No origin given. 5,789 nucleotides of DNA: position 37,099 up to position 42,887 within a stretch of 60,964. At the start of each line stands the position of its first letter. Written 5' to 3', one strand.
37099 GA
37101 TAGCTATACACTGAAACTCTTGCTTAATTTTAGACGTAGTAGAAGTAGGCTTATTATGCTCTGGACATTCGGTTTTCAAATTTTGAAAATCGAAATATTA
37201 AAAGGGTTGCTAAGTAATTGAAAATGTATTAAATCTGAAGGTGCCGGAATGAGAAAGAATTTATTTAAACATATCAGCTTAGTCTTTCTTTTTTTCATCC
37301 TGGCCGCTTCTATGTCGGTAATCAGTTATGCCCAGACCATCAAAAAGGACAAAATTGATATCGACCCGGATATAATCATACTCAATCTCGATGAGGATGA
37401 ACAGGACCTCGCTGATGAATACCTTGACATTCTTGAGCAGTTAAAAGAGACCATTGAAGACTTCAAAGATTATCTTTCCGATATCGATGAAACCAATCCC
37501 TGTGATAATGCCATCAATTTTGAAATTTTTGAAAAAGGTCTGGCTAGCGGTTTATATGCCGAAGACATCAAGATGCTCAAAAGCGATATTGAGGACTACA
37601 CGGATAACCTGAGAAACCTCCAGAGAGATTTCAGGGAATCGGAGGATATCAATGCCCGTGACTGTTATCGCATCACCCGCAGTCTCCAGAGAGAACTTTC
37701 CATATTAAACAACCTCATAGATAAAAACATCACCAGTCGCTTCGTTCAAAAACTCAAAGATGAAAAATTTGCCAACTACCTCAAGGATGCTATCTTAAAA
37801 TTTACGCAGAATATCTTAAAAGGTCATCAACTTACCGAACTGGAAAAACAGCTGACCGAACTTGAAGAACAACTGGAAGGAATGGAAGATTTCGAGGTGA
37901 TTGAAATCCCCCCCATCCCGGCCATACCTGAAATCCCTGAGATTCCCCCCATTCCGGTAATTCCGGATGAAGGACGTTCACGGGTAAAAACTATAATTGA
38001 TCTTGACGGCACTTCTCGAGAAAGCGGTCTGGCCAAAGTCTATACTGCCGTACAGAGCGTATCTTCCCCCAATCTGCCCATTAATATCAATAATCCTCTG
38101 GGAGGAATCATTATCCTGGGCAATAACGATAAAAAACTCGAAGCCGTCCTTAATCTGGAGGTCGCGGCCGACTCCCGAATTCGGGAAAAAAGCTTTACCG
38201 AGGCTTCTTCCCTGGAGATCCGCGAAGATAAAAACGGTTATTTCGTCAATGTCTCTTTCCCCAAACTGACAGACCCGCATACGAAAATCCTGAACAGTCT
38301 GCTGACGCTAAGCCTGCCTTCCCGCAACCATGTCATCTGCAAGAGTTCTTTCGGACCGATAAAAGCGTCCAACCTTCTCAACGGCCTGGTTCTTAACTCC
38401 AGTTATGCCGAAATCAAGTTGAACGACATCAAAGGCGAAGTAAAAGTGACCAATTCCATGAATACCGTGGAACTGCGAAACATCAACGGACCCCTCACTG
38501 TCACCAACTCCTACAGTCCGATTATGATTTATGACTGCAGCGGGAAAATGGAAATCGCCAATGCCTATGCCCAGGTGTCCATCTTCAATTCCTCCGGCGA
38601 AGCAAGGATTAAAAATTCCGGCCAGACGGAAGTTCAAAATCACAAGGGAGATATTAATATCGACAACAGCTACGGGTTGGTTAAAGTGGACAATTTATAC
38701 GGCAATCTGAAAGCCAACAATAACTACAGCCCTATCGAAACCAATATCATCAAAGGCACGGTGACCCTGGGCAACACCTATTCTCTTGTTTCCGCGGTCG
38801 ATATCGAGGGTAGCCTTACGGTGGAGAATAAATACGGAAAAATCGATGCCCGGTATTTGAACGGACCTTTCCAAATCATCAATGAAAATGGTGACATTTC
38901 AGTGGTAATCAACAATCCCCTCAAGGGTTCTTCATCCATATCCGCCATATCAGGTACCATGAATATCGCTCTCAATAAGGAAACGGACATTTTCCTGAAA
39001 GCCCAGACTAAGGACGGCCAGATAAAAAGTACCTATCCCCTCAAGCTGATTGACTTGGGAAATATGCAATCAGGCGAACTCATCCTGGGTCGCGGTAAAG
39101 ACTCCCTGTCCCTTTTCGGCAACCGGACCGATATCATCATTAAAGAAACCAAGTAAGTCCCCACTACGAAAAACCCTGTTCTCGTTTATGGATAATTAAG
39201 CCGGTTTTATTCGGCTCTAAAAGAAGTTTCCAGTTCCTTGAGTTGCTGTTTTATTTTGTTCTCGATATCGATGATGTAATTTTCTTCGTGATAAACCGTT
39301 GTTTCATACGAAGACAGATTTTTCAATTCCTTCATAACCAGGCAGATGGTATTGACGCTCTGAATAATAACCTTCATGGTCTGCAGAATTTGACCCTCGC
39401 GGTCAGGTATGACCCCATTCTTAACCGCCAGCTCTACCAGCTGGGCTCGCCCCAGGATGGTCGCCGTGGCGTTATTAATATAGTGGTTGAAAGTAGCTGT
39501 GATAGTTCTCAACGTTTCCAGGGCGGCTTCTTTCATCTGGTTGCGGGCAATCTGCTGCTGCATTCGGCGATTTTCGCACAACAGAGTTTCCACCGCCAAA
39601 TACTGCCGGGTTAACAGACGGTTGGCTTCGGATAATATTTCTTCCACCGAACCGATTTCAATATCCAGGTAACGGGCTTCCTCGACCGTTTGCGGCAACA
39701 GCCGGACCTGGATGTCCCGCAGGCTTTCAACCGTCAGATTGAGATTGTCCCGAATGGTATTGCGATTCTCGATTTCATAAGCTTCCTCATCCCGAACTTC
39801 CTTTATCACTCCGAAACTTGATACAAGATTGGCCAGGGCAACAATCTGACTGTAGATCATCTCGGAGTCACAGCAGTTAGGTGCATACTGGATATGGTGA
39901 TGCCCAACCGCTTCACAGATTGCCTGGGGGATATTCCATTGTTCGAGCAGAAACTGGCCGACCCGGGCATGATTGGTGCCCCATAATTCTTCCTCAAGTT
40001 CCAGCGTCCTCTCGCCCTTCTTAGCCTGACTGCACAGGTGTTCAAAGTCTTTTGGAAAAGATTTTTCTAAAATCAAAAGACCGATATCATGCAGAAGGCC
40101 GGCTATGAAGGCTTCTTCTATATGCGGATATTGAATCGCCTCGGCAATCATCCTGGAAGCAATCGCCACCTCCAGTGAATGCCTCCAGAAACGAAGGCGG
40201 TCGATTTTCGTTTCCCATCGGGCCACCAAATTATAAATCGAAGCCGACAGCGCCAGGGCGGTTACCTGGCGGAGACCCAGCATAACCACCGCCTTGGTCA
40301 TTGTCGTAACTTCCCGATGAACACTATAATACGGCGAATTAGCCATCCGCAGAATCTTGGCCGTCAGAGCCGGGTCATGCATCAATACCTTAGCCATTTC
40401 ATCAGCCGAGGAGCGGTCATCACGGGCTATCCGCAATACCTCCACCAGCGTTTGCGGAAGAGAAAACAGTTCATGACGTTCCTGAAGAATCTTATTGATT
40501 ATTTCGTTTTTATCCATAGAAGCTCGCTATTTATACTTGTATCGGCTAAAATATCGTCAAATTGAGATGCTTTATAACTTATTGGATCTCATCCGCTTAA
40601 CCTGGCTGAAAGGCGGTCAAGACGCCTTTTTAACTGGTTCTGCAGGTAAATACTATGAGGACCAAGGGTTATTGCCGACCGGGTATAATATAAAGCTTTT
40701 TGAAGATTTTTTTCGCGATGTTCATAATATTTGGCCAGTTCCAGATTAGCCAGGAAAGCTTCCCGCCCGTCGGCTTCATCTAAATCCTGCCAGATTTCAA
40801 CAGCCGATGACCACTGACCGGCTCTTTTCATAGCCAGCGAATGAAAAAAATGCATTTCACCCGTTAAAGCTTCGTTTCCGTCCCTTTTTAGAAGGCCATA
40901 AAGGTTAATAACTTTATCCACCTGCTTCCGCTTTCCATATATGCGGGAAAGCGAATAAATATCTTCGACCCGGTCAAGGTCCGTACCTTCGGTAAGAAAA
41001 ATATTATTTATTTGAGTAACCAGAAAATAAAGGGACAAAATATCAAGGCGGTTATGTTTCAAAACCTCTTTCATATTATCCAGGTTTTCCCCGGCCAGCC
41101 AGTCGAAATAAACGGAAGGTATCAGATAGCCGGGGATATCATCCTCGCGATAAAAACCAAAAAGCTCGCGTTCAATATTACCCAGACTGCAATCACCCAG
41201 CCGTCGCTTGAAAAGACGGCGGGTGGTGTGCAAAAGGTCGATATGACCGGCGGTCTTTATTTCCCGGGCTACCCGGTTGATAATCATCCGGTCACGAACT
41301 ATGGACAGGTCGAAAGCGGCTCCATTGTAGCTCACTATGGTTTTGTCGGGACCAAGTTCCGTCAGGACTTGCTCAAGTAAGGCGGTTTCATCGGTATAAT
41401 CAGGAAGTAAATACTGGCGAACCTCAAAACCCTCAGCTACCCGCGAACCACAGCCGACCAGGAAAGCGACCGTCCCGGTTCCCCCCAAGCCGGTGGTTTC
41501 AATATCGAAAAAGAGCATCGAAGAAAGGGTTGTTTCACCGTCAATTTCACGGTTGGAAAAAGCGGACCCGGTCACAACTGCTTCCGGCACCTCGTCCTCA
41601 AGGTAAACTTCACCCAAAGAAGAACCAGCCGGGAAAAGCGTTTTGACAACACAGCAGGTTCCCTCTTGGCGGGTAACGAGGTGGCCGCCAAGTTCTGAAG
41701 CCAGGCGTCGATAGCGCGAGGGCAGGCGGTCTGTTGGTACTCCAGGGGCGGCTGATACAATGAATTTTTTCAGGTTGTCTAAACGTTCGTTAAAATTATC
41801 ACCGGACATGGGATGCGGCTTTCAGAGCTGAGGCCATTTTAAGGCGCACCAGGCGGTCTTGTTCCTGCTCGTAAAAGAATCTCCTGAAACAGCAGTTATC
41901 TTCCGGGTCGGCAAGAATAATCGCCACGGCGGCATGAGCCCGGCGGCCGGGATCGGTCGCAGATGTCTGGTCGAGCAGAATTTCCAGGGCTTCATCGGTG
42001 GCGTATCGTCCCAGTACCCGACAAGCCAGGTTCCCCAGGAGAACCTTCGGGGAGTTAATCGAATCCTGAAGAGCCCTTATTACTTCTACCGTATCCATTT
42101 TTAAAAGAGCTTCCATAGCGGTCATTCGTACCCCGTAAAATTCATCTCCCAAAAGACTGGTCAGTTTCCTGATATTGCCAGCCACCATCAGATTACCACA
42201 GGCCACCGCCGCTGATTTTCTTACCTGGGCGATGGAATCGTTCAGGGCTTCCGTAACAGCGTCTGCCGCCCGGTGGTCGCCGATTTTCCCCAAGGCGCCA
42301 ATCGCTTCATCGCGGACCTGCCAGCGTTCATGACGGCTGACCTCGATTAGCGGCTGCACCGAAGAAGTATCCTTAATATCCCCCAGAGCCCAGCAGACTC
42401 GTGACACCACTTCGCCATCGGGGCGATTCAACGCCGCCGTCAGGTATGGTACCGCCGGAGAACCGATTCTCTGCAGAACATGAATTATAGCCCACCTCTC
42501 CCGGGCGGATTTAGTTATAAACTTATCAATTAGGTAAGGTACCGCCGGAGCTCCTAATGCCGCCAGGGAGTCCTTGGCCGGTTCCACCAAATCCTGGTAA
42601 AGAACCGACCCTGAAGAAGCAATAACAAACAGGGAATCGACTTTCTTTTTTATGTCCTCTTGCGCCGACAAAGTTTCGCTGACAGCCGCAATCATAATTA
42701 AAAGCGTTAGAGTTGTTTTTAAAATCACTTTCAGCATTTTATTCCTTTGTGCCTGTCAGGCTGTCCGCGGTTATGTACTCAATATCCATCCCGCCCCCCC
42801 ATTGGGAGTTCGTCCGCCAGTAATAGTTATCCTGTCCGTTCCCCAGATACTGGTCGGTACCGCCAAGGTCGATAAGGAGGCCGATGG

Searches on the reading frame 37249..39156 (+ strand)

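Call 15: search_protein_families(library=pfam, proteins=[window:37249-39156:+], max_evalue=0.001)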
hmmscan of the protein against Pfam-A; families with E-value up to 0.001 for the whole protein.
window:37249-39156:+ (635 aa): 1 family
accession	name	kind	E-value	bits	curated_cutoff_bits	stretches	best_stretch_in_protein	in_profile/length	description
PF13349.12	DUF4097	-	5e-09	36.3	22.9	2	523-596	139-212/247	Toastrack DUF4097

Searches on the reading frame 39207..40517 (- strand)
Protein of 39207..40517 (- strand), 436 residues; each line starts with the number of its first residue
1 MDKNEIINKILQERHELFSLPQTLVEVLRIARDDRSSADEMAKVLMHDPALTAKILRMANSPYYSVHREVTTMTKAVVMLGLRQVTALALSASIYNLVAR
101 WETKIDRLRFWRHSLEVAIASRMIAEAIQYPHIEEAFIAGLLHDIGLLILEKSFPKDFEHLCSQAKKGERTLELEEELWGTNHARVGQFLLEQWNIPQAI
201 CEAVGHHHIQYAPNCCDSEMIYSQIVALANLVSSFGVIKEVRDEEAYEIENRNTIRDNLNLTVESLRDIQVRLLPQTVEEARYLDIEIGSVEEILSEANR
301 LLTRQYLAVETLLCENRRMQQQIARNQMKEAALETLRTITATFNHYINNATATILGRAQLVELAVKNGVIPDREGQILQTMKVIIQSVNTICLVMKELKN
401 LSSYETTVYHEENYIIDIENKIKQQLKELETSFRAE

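Call 15: search_protein_families(library=pfam, proteins=[window:39207-40517:-], max_evalue=0.001)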
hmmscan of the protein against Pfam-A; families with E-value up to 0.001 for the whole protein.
window:39207-40517:- (436 aa): 2 families
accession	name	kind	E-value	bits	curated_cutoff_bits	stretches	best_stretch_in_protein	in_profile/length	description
PF08668.18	HDOD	-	4.3e-62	209.5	22.9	1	18-208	2-194/196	HDOD domain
PF01966.28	HD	-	1.3e-11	45.2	22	1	111-212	2-90/116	HD domain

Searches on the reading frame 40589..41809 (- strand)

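Call 15: search_protein_families(library=pfam, proteins=[window:40589-41809:-], max_evalue=0.001)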
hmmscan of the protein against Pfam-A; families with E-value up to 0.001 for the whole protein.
window:40589-41809:- (406 aa): 1 family
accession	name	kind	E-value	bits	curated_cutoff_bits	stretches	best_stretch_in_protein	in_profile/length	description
PF13482.12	RNase_H_2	-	2.9e-36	125.3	22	1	99-266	1-163/165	RNase_H superfamily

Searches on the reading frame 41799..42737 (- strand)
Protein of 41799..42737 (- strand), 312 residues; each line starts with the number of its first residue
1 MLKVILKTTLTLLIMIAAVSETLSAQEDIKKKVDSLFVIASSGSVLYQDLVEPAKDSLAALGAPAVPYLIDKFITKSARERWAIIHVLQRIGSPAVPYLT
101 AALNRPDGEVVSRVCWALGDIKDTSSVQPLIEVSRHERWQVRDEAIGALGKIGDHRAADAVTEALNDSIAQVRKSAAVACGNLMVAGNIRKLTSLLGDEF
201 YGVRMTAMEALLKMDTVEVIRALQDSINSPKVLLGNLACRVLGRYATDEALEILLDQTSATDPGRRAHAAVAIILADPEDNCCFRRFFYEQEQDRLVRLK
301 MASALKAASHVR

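Call 15: search_protein_families(library=pfam, proteins=[window:41799-42737:-], max_evalue=0.001)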
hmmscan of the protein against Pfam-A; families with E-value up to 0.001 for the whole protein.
window:41799-42737:- (312 aa): 4 families
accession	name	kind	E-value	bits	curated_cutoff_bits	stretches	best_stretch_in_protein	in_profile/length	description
PF13646.12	HEAT_2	-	1.5e-29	102.5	27.7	2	97-178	2-84/88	HEAT repeats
PF03130.22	HEAT_PBS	-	2.6e-15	55.6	20.9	1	141-167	1-27/27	PBS lyase HEAT-like repeat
PF02985.28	HEAT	-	1.6e-11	43.8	23.5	0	160-184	4-28/31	HEAT repeat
PF13513.12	HEAT_EZ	-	1e-07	32.7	27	0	139-183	1-55/55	HEAT-like repeat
